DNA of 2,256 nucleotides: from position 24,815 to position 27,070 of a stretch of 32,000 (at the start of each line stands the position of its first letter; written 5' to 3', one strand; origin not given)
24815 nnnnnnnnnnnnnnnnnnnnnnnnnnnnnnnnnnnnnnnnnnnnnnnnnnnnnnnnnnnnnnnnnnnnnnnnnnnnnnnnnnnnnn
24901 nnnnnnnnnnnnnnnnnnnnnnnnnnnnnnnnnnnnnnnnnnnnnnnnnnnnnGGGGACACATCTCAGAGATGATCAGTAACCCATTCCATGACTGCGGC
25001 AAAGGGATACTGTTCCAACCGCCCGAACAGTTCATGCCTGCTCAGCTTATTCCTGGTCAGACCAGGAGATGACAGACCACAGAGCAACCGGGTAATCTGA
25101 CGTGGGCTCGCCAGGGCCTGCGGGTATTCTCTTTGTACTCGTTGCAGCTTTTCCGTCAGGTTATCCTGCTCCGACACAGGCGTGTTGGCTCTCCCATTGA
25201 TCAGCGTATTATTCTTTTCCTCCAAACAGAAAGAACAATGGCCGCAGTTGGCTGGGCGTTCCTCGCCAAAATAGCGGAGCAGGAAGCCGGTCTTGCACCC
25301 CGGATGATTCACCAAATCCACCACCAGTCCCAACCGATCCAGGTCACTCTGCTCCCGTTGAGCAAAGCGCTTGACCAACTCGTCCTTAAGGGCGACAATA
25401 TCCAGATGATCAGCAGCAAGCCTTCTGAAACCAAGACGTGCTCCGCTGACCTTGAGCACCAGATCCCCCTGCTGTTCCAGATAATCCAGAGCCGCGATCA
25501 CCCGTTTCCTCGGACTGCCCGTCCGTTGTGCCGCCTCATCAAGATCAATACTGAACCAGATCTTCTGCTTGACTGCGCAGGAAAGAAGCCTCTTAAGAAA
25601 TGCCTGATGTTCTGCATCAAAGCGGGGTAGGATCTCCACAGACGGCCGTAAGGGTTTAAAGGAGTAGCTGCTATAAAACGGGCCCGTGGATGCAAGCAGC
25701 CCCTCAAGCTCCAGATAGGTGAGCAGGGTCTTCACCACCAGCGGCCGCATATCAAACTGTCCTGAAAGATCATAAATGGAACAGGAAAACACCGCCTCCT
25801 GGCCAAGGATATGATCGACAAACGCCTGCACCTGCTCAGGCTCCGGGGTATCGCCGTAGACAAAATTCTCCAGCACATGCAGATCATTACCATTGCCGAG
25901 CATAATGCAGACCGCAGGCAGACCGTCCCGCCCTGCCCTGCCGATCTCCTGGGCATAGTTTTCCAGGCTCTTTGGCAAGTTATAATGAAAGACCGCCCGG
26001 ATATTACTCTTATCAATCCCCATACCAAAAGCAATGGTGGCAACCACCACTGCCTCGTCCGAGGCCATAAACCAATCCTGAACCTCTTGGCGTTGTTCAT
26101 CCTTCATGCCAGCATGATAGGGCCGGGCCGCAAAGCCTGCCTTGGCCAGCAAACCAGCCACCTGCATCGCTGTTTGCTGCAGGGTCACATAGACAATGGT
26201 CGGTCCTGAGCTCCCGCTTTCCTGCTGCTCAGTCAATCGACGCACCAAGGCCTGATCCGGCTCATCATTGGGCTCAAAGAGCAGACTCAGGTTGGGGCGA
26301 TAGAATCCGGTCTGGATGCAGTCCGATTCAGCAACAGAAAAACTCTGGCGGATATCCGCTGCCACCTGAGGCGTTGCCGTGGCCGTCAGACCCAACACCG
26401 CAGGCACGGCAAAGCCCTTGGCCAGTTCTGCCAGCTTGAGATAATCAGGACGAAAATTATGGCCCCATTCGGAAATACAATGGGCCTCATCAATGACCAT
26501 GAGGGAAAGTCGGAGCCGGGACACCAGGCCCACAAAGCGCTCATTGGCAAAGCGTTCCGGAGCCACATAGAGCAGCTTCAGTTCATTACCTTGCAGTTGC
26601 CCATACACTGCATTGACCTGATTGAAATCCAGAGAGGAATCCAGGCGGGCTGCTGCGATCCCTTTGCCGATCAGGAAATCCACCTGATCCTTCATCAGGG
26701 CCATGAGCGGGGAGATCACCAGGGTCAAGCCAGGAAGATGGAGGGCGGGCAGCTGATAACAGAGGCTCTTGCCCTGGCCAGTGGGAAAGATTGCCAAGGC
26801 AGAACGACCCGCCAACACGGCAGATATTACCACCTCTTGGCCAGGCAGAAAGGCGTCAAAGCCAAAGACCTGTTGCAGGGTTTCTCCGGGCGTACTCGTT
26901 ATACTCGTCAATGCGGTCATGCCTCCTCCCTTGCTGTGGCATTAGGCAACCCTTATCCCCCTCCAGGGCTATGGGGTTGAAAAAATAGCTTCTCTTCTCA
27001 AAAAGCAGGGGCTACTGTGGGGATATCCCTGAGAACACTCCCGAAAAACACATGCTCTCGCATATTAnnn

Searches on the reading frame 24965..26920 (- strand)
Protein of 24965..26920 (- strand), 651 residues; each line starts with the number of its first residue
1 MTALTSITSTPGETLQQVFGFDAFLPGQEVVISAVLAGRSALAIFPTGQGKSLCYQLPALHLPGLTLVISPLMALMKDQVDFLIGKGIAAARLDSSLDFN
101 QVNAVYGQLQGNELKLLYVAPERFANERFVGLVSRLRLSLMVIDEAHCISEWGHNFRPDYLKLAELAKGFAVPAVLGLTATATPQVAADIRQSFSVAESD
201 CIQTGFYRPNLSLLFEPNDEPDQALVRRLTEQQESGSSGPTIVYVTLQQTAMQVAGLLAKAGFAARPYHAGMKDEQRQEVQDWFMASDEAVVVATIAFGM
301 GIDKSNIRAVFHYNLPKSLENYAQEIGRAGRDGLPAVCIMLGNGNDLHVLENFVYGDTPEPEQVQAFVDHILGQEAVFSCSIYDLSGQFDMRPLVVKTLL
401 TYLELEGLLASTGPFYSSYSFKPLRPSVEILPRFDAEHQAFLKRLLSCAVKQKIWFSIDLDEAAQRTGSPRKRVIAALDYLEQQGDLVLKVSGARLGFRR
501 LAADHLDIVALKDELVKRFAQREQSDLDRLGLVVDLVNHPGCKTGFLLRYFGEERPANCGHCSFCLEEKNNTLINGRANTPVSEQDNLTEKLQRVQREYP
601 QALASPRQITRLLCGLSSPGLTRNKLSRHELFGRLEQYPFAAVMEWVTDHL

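Call 34: search_protein_families(library=pfam, proteins=[window:24965-26920:-], max_evalue=0.001)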
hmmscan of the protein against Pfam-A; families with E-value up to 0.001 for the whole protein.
window:24965-26920:- (651 aa): 3 families
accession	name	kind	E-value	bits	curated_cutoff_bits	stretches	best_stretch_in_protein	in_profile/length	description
PF00270.35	DEAD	-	2.4e-22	79.9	26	1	26-187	2-164/167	DEAD/DEAH box helicase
PF00271.37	Helicase_C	-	2e-19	70.3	23.5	1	230-333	10-110/110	Helicase conserved C-terminal domain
PF16124.10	RecQ_Zn_bind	-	5.5e-08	33.9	25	1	520-566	18-66/66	RecQ zinc-binding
